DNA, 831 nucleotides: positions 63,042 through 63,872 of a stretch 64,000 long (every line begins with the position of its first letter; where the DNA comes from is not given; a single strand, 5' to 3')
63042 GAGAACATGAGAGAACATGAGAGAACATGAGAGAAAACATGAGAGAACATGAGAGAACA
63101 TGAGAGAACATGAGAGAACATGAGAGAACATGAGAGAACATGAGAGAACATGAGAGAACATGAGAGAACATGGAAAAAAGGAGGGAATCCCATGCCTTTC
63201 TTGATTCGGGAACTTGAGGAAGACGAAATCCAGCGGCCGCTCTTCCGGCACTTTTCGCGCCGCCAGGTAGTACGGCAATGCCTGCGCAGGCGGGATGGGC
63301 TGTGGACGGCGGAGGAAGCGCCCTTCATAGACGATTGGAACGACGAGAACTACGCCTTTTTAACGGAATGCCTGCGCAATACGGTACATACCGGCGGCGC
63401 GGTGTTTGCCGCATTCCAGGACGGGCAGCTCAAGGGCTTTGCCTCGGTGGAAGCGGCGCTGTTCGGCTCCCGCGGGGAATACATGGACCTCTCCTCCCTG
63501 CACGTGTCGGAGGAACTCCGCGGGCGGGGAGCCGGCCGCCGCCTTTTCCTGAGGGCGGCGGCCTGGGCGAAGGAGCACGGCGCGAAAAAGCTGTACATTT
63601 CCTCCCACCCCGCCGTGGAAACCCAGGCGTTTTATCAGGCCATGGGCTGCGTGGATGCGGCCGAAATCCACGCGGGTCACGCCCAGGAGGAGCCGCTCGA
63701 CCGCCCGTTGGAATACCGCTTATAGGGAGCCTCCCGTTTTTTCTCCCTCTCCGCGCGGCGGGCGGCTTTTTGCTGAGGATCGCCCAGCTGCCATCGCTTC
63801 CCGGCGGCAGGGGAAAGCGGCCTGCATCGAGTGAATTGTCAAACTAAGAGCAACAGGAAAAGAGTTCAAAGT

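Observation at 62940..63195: Twenty perfect copies of decamer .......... immediately upstream of the GNAT start codon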

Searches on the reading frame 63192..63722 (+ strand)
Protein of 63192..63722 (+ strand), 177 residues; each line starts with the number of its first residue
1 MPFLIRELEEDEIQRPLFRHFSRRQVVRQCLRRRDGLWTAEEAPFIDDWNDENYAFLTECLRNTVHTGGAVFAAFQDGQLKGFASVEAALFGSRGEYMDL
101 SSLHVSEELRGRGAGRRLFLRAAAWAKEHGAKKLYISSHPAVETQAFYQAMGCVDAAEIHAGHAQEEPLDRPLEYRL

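Call 7: find_encoding_contigs(protein=window:63192-63722:+, flank=3000, max_places=10)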
Protein window:63192-63722:+ (177 aa): 10 contigs read that carry it; 8 places shown.
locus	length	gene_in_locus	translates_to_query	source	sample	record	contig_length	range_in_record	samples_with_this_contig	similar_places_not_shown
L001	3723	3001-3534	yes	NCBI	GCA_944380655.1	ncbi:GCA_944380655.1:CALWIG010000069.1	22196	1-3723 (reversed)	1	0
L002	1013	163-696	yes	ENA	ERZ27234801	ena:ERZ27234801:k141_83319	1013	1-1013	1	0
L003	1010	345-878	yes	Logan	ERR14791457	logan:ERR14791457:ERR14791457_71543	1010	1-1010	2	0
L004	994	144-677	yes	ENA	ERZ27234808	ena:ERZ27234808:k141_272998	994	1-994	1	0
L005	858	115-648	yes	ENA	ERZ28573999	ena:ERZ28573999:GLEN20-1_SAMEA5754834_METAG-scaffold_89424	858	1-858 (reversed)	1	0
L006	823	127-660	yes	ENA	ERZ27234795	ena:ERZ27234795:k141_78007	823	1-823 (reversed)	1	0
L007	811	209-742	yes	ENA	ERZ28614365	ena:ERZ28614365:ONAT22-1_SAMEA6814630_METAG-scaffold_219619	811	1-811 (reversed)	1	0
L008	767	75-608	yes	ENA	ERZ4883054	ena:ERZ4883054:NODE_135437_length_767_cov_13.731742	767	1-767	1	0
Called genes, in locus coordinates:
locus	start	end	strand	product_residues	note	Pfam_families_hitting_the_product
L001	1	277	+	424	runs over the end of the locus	PF10112:Halogen_Hydrol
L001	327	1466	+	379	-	PF05816:TelA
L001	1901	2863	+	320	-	PF00056:Ldh_1_N, PF02866:Ldh_1_C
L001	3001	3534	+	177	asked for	PF00583:Acetyltransf_1, PF13673:Acetyltransf_10, PF24553:Rv0428c_C (weak), PF13508:Acetyltransf_7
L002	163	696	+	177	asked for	PF00583:Acetyltransf_1, PF13673:Acetyltransf_10, PF24553:Rv0428c_C (weak), PF13508:Acetyltransf_7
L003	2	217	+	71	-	?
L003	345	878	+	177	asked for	PF00583:Acetyltransf_1, PF13673:Acetyltransf_10, PF24553:Rv0428c_C (weak), PF13508:Acetyltransf_7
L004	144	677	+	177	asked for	PF00583:Acetyltransf_1, PF13673:Acetyltransf_10, PF24553:Rv0428c_C (weak), PF13508:Acetyltransf_7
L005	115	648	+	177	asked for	PF00583:Acetyltransf_1, PF13673:Acetyltransf_10, PF24553:Rv0428c_C (weak), PF13508:Acetyltransf_7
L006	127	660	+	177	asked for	PF00583:Acetyltransf_1, PF13673:Acetyltransf_10, PF24553:Rv0428c_C (weak), PF13508:Acetyltransf_7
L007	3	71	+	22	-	?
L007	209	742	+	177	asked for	PF00583:Acetyltransf_1, PF13673:Acetyltransf_10, PF24553:Rv0428c_C (weak), PF13508:Acetyltransf_7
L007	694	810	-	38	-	?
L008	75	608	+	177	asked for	PF00583:Acetyltransf_1, PF13673:Acetyltransf_10, PF24553:Rv0428c_C (weak), PF13508:Acetyltransf_7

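Call 8: search_protein_families(library=pfam, proteins=[window:63192-63722:+])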
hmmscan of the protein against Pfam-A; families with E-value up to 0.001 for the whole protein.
window:63192-63722:+ (177 aa): 5 families
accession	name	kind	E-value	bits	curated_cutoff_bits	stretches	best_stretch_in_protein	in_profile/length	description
PF00583.31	Acetyltransf_1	-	3.6e-13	50.2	20.7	1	37-152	4-115/116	Acetyltransferase (GNAT) family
PF13673.13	Acetyltransf_10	-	4.7e-09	36.7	23.6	1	56-154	16-108/128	Acetyltransferase (GNAT) domain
PF13508.13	Acetyltransf_7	-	1.5e-08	35.3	27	1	69-152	3-81/84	Acetyltransferase (GNAT) domain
PF24553.2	Rv0428c_C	-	5.9e-07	29.8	27.2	1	62-155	127-217/224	Probable histone acetyltransferase Rv0428c C-terminal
PF14542.12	Acetyltransf_CG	-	0.00026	21.5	30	1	93-132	20-59/80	GCN5-related N-acetyl-transferase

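Call 12: find_homologous_proteins(query=window:63192-63722:+)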
Query window:63192-63722:+ (177 aa): 486 proteins with E <= 0.001 among 605 candidates; the best 120 are listed.
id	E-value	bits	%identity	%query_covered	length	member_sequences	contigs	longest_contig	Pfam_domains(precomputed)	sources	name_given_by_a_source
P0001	2.3e-115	401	100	100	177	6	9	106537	PF13673.14,PF13508.14,PF24553.3,PF00583.32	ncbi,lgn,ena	-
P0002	6.2e-80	285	73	100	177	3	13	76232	PF13673.14,PF13508.14,PF24553.3,PF00583.32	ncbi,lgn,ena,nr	ncbi:MAG TPA: GNAT family N-acetyltransferase [Firmicutes bacterium]|nr:GNAT family N-acetyltransfer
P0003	5.6e-78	279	71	100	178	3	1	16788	PF13673.14,PF13508.14,PF24553.3,PF14542.13,PF00583.32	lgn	-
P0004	2.5e-72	260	66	99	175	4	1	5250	PF13673.14,PF13508.14,PF24553.3,PF00583.32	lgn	-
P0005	9.3e-69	249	64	97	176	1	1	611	PF13673.14,PF13508.14,PF24553.3,PF00583.32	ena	-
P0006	1.2e-68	248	64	99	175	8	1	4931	PF13673.14,PF13508.14,PF24553.3,PF00583.32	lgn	-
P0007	1.3e-68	248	66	97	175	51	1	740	PF13673.14,PF13508.14,PF24553.3,PF00583.32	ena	-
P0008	4.4e-68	247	64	95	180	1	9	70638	PF13673.14,PF13508.14,PF24553.3,PF00583.32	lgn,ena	-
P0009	7.7e-67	243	62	97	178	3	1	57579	PF13673.14,PF13508.14,PF24553.3,PF00583.32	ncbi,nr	ncbi:MAG: GNAT family N-acetyltransferase [Lachnospiraceae bacterium]|nr:GNAT family N-acetyltransfe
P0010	1.6e-66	242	63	97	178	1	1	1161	PF13673.14,PF13508.14,PF24553.3,PF14542.13,PF00583.32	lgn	-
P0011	3.0e-66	241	66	97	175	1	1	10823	PF13673.14,PF13508.14,PF24553.3,PF00583.32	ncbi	-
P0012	3.0e-66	241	61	97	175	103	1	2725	PF13673.14,PF13508.14,PF24553.3,PF00583.32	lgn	-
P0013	3.9e-66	240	62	96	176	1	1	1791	PF24553.3,PF00583.32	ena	-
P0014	5.2e-66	240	62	99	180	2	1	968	PF13673.14,PF13508.14,PF24553.3,PF00583.32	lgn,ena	-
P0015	2.1e-65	238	61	100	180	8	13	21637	PF13673.14,PF13508.14,PF00583.32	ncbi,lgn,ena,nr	ncbi:MAG: GNAT family N-acetyltransferase [Dorea sp.]|nr:GNAT family N-acetyltransferase [Dorea sp.]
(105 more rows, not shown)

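Call 15: find_related_loci(query=window:63192-63722:+, collection=genome_contigs, flank=3000)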
Query window:63192-63722:+ (177 aa) in genome_contigs; peptide patterns used: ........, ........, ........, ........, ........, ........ (x = any residue, [..] = any of these).
185 stretches matched a pattern; 66 encode a relative of the query (tblastn E <= 1e-3); 66 distinct loci.
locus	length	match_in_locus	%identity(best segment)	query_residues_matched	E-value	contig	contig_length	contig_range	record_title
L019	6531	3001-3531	73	1-177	3e-85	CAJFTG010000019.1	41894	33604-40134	Candidatus Avimonas caecicola isolate Chicken_7_mag_176 genome assembly, contig: MAGpy_11413_7_idba_bin_176_fascaffold_1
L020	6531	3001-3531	68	1-177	3e-81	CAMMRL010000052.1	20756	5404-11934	MAG: uncultured Clostridia bacterium isolate ERR4836886_bin.6_MetaWRAP_v1.1_MAG genome assembly, contig: NODE_1277_lengt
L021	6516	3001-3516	59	6-177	8e-67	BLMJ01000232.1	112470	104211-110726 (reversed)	Lachnospiraceae bacterium IMSAGC_019 DNA, IMSAGC_019_contig_232, whole genome shotgun sequence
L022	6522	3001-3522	60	4-177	2e-66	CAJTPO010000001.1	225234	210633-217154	MAG TPA_asm: uncultured Lachnospiraceae bacterium isolate MGBC106400 genome assembly, contig: MGBC106400.1, whole genome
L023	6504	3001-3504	60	7-174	1e-66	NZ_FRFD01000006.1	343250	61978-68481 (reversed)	Anaerocolumna xylanovorans DSM 12503, whole genome shotgun sequence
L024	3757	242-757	61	6-177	9e-67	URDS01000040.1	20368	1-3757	uncultured Clostridiales bacterium isolate UMGS902 genome assembly, contig: NODE_2558_length_20368_cov_4.872791, whole g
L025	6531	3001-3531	59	1-177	5e-66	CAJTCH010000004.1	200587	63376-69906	Lachnospiraceae bacterium isolate A77_70.CF.DSS genome assembly, contig: MGBC000084.4, whole genome shotgun sequence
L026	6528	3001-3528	59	2-177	2e-66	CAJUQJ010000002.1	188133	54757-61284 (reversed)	MAG TPA_asm: uncultured Lachnospiraceae bacterium isolate MGBC149507 genome assembly, contig: MGBC149507.2, whole genome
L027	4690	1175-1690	58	6-177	4e-66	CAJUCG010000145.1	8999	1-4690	MAG TPA_asm: uncultured Lachnospiraceae bacterium isolate MGBC123815 genome assembly, contig: MGBC123815.145, whole geno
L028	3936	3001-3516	61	6-177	4e-66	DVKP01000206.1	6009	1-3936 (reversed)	MAG TPA_asm: Candidatus Faecousia gallistercoris isolate 7739 ChiHcolR4__C303999_L6009_SRR6323285, whole genome shotgun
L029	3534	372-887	57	6-177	6e-66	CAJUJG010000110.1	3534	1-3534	MAG TPA_asm: uncultured Lachnospiraceae bacterium isolate MGBC142918 genome assembly, contig: MGBC142918.110, whole geno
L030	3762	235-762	58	2-177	7e-66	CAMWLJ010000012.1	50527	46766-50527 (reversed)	MAG TPA_asm: uncultured Lachnospiraceae bacterium isolate SRR14411337_bin.6_metawrap_v1.3_MAG genome assembly, contig: N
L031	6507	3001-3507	57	6-174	1e-65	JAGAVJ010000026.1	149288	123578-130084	MAG: Clostridia bacterium isolate RGIG8808 Water_deer_Colon.Co__c478087, whole genome shotgun sequence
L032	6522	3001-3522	59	2-175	2e-65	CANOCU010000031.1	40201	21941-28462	MAG TPA_asm: uncultured Lachnospiraceae bacterium isolate SRR13921779_bin.86_metawrap_v1.3_MAG genome assembly, contig:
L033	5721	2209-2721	58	7-177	3e-64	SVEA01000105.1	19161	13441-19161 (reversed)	MAG: Lachnospiraceae bacterium isolate SIG294 k141_374830, whole genome shotgun sequence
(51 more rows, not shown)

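Call 31: list_cluster_members(proteins=[window:63192-63722:+])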
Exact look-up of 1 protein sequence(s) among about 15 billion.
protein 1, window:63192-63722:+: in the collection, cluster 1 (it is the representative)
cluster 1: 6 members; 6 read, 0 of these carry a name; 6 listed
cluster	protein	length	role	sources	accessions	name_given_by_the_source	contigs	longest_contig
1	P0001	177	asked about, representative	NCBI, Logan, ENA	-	-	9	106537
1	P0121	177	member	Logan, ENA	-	-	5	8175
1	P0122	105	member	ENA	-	-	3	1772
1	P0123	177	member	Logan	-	-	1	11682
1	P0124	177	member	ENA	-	-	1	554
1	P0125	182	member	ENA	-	-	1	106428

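Call 32: find_encoding_contigs(protein=P0121, flank=600, max_places=10)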
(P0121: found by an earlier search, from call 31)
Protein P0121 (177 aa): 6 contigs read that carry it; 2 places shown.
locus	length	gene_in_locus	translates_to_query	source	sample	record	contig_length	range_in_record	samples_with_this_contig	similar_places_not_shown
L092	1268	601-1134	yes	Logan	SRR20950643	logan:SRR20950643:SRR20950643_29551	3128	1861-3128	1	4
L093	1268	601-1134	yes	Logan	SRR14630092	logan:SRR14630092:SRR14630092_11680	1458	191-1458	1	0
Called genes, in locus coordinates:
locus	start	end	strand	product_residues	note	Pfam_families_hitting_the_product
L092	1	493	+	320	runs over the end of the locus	PF00056:Ldh_1_N, PF02866:Ldh_1_C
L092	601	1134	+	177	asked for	PF00583:Acetyltransf_1, PF13673:Acetyltransf_10, PF24553:Rv0428c_C (weak), PF13508:Acetyltransf_7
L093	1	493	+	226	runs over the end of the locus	?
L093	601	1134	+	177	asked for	PF00583:Acetyltransf_1, PF13673:Acetyltransf_10, PF24553:Rv0428c_C (weak), PF13508:Acetyltransf_7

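Call 33: find_encoding_contigs(protein=P0123, flank=600, max_places=10)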
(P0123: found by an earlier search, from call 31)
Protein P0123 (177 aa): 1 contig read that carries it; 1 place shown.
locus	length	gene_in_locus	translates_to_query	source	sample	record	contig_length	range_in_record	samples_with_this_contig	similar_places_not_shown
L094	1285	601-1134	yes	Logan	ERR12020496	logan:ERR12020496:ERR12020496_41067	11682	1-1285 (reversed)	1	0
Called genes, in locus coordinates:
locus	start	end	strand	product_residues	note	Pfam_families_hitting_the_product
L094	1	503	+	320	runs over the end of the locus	PF00056:Ldh_1_N, PF02866:Ldh_1_C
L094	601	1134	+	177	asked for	PF00583:Acetyltransf_1, PF13673:Acetyltransf_10, PF24553:Rv0428c_C, PF13508:Acetyltransf_7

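Call 40: find_encoding_contigs(protein=P0003, flank=1500, max_places=4)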
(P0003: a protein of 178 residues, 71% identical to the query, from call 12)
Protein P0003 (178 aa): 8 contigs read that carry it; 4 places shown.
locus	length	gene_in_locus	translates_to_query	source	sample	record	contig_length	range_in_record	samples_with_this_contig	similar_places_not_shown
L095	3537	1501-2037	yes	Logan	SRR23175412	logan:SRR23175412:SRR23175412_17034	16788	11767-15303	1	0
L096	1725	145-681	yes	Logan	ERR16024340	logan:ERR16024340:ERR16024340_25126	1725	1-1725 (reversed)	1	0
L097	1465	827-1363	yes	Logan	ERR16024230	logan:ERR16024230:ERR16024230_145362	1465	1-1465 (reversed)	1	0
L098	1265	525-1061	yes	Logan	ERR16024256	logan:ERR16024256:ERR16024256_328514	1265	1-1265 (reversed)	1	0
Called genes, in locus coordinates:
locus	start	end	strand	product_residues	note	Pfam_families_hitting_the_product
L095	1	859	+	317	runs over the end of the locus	PF00056:Ldh_1_N, PF02866:Ldh_1_C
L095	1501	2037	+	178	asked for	PF13673:Acetyltransf_10, PF24553:Rv0428c_C (weak), PF00583:Acetyltransf_1, PF13508:Acetyltransf_7, PF14542:Acetyltransf_CG (weak)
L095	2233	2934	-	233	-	PF09335:VTT_dom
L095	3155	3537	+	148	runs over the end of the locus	PF12802:MarR_2, PF01047:MarR (weak)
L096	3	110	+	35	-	?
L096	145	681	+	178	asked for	PF13673:Acetyltransf_10, PF24553:Rv0428c_C (weak), PF00583:Acetyltransf_1, PF13508:Acetyltransf_7, PF14542:Acetyltransf_CG (weak)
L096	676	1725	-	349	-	?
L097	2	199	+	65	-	?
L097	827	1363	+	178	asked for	PF13673:Acetyltransf_10, PF24553:Rv0428c_C (weak), PF00583:Acetyltransf_1, PF13508:Acetyltransf_7, PF14542:Acetyltransf_CG (weak)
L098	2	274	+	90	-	?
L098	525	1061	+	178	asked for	PF13673:Acetyltransf_10, PF24553:Rv0428c_C (weak), PF00583:Acetyltransf_1, PF13508:Acetyltransf_7, PF14542:Acetyltransf_CG (weak)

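Call 41: find_encoding_contigs(protein=P0002, flank=1500, max_places=6)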
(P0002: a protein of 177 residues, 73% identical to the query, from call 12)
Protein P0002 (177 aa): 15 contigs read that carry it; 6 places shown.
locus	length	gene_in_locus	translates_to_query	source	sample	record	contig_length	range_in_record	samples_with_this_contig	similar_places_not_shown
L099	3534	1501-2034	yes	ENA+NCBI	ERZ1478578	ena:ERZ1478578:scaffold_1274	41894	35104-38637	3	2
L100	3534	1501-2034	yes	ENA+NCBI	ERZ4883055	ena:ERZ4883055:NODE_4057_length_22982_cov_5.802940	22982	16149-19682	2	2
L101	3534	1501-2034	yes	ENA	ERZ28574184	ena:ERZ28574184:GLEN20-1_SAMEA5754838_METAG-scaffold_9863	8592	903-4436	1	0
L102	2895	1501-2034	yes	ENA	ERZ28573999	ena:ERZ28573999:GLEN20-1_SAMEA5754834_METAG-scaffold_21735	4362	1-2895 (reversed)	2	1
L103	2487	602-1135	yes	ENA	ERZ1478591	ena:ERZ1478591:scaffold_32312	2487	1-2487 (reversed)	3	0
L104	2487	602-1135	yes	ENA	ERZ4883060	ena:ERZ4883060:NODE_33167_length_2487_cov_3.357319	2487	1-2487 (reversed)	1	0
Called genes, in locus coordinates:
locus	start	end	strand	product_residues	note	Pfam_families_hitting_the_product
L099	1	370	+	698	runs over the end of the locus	PF03030:H_PPase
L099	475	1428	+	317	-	PF00056:Ldh_1_N, PF02866:Ldh_1_C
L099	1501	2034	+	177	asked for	PF00583:Acetyltransf_1, PF24553:Rv0428c_C (weak), PF13673:Acetyltransf_10, PF13508:Acetyltransf_7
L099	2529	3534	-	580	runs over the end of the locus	PF02837:Glyco_hydro_2_N, PF22666:Glyco_hydro_2_N2, PF02836:Glyco_hydro_2_C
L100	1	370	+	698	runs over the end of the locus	PF03030:H_PPase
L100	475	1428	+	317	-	PF00056:Ldh_1_N, PF02866:Ldh_1_C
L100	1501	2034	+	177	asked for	PF00583:Acetyltransf_1, PF24553:Rv0428c_C (weak), PF13673:Acetyltransf_10, PF13508:Acetyltransf_7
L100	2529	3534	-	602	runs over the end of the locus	PF02837:Glyco_hydro_2_N, PF22666:Glyco_hydro_2_N2, PF02836:Glyco_hydro_2_C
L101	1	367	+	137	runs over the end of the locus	PF03030:H_PPase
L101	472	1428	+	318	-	-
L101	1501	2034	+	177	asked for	PF00583:Acetyltransf_1, PF24553:Rv0428c_C (weak), PF13673:Acetyltransf_10, PF13508:Acetyltransf_7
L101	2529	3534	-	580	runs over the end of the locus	PF02837:Glyco_hydro_2_N, PF22666:Glyco_hydro_2_N2, PF02836:Glyco_hydro_2_C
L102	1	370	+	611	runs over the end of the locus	?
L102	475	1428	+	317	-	PF00056:Ldh_1_N, PF02866:Ldh_1_C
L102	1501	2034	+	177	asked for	PF00583:Acetyltransf_1, PF24553:Rv0428c_C (weak), PF13673:Acetyltransf_10, PF13508:Acetyltransf_7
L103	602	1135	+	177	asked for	PF00583:Acetyltransf_1, PF24553:Rv0428c_C (weak), PF13673:Acetyltransf_10, PF13508:Acetyltransf_7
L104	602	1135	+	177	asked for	PF00583:Acetyltransf_1, PF24553:Rv0428c_C (weak), PF13673:Acetyltransf_10, PF13508:Acetyltransf_7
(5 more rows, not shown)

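Call 45: search_protein_families(library=ncbifam, proteins=[window:63192-63722:+], max_evalue=0.00001)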
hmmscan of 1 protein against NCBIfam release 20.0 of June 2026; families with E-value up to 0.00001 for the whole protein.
window:63192-63722:+ (177 aa): 3 families
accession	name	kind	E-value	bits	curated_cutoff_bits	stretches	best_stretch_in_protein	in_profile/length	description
NF049894.1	CG3035_N_ac_Glu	equivalog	1.4e-07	31.1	280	1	64-155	200-291/300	N-acetylglutamate synthase, CG3035 family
NF000487.1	stat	exception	4.4e-06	26.3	420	1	73-139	83-146/189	streptothricin N-acetyltransferase STAT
NF002959.0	PRK03624.1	equivalog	7e-06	25.8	124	1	66-163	46-139/147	GNAT family acetyltransferase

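Call 54: find_encoding_contigs(protein=P0122, flank=700, max_places=6)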
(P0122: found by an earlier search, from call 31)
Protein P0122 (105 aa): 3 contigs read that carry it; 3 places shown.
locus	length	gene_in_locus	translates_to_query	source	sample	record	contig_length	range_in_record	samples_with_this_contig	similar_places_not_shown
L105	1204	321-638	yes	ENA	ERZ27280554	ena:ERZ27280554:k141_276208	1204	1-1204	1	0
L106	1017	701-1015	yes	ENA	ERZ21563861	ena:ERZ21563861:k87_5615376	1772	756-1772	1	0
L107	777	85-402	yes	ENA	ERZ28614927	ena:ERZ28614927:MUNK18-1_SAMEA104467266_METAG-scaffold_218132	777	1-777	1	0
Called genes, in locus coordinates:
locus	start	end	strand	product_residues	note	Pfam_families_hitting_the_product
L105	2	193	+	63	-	?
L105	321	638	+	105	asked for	-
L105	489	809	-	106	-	-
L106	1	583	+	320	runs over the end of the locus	PF00056:Ldh_1_N, PF02866:Ldh_1_C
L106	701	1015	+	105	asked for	?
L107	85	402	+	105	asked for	-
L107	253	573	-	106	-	-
